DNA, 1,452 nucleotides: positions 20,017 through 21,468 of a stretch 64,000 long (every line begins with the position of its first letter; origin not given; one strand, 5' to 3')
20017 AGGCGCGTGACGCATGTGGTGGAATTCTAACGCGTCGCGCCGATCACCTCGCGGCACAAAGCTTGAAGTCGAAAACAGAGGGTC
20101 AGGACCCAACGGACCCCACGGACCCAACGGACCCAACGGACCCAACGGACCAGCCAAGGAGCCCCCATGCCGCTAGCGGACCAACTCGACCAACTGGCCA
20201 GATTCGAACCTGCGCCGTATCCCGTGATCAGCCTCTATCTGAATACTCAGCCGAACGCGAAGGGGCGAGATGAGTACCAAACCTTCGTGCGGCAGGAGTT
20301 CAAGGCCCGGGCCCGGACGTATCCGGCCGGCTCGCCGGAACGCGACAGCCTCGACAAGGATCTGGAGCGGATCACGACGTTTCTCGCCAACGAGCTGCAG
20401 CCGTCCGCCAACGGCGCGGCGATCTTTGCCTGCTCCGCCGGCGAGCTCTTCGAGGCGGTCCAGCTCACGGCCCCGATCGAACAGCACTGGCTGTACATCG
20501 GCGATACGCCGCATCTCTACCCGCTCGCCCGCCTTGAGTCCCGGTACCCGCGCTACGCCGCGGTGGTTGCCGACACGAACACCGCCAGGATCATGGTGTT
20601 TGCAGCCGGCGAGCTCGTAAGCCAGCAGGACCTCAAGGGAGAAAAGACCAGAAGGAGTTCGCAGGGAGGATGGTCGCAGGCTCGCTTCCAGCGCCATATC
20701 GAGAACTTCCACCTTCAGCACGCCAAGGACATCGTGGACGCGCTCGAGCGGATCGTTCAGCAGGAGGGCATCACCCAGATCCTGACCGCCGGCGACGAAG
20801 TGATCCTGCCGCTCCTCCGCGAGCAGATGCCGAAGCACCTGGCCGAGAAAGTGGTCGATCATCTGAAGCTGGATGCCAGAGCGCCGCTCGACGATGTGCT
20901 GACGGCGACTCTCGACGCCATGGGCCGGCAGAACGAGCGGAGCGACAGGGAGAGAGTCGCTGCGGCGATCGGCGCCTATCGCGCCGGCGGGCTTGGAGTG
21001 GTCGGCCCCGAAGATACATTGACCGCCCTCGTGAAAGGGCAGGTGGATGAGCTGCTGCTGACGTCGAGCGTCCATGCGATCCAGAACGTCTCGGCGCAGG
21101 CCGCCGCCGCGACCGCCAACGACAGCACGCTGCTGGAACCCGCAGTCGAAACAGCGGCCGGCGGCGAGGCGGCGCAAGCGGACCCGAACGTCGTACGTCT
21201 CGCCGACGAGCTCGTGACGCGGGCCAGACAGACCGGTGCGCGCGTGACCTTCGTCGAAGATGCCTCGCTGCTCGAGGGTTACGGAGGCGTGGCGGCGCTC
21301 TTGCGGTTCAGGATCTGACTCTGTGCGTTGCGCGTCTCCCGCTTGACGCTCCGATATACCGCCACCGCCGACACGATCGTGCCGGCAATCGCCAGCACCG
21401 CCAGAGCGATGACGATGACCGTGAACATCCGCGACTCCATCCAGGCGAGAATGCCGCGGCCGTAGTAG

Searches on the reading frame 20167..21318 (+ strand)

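Call 51: search_protein_families(library=pfam, proteins=[window:20167-21318:+], max_evalue=0.00001)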
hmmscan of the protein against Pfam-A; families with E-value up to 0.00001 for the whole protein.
window:20167-21318:+ (383 aa): 4 families
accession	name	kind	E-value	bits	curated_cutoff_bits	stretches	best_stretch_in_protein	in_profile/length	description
PF18854.6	baeRF_family10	-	1.7e-29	103.4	27.1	1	115-250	1-140/143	Bacterial archaeo-eukaryotic release factor family 10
PF18859.6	acVLRF1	-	3.3e-14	53.7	27.1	1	129-249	2-121/130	Actinobacteria/chloroflexi VLRF1 release factor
PF18844.6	baeRF_family2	-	1.9e-13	51.2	26.9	1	129-272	1-147/149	Bacterial archaeo-eukaryotic release factor family 2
PF03465.20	eRF1_3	-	1.7e-07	32.1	25.8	1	275-383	20-106/106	eRF1 domain 3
